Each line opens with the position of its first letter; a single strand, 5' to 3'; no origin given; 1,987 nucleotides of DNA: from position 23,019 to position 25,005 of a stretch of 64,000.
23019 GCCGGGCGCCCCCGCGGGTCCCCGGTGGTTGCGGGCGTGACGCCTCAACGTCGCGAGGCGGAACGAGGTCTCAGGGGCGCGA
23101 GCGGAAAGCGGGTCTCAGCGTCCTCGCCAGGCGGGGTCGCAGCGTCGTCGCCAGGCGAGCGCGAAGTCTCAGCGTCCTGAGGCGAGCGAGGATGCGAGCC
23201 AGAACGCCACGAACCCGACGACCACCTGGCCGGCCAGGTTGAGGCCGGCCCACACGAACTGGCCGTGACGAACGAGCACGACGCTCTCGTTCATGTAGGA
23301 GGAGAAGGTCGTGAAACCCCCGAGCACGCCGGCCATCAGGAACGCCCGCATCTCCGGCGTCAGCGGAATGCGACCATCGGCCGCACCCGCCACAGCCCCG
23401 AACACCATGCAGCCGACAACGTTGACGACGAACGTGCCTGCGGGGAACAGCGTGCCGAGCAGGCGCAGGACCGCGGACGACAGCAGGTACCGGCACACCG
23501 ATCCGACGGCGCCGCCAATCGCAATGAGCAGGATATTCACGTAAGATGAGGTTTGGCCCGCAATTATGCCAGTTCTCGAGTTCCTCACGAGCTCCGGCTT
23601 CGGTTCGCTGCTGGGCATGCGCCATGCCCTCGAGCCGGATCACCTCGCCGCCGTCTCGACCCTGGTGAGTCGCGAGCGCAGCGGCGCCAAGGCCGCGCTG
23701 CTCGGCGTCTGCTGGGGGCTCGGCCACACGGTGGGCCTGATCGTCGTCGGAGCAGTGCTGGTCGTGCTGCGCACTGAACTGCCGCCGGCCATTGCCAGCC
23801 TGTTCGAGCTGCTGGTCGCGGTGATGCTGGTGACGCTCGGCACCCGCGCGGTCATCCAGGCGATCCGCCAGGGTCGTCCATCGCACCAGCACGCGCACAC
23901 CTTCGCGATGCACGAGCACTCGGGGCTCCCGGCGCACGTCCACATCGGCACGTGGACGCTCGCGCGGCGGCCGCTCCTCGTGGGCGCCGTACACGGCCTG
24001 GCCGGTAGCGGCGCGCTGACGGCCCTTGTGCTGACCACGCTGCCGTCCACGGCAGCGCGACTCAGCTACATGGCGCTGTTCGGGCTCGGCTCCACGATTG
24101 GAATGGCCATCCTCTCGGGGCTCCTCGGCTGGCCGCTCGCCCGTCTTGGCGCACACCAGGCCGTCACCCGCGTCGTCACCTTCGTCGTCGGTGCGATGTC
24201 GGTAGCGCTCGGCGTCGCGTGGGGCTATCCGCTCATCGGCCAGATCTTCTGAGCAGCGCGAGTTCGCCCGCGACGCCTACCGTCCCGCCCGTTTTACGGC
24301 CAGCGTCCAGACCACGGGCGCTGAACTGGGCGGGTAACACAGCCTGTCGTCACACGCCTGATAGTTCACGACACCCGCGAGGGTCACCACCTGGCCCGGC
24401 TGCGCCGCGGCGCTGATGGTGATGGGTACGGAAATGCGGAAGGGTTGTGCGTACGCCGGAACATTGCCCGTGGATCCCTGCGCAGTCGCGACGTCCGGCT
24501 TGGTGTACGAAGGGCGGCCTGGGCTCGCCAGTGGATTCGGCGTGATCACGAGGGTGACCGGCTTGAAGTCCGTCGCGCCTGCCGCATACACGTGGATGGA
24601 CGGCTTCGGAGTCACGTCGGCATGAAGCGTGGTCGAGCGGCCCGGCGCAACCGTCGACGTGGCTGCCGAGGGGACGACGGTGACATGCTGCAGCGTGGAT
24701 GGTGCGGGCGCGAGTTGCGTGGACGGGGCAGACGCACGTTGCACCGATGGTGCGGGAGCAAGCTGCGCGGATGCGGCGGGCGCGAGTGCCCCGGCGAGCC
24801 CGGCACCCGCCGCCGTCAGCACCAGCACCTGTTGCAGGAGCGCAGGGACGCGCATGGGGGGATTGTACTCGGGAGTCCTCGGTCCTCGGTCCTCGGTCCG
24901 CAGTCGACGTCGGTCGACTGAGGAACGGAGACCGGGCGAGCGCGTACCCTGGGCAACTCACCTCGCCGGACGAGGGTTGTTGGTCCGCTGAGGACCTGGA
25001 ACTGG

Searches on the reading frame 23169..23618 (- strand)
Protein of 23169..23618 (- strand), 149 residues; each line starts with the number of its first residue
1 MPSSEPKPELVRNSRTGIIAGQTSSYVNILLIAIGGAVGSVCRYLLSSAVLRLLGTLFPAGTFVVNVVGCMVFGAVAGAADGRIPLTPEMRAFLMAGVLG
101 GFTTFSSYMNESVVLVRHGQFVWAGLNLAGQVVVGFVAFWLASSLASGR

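Call 7: search_protein_families(library=pfam, proteins=[window:23169-23618:-])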
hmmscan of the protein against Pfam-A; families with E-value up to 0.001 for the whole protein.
window:23169-23618:- (149 aa): 1 family
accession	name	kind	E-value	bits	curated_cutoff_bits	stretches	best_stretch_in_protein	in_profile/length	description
PF02537.21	CRCB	-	1.4e-26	93.2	32.9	1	30-141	1-101/103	CrcB-like protein, Camphor Resistance (CrcB)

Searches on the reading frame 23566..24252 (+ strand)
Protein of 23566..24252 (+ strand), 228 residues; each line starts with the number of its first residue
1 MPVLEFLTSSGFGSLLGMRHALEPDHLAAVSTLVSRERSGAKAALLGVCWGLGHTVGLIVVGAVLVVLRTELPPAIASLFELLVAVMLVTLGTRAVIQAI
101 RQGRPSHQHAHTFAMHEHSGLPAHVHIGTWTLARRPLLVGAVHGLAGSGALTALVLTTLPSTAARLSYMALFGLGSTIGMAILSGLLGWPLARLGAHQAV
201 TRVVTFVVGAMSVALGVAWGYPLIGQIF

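Call 7: search_protein_families(library=pfam, proteins=[window:23566-24252:+])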
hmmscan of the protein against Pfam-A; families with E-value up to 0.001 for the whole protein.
window:23566-24252:+ (228 aa): 2 families
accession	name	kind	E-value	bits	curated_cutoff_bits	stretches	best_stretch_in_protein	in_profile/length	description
PF03824.22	NicO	-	4.2e-10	39.8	27.7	1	15-213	10-227/287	High-affinity nickel-transport protein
PF07690.21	MFS_1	-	4.6e-06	26.2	33.4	1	27-219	107-287/347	Major Facilitator Superfamily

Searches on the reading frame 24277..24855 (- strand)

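Call 7: search_protein_families(library=pfam, proteins=[window:24277-24855:-])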
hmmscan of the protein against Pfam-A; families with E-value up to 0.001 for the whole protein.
window:24277-24855:- (192 aa): 1 family
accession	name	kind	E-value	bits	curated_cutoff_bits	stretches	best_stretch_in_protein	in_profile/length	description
PF11412.14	DsbD_N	-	8.8e-09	35.9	25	1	64-178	10-112/119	Thiol:disulfide interchange protein DsbD, N-terminal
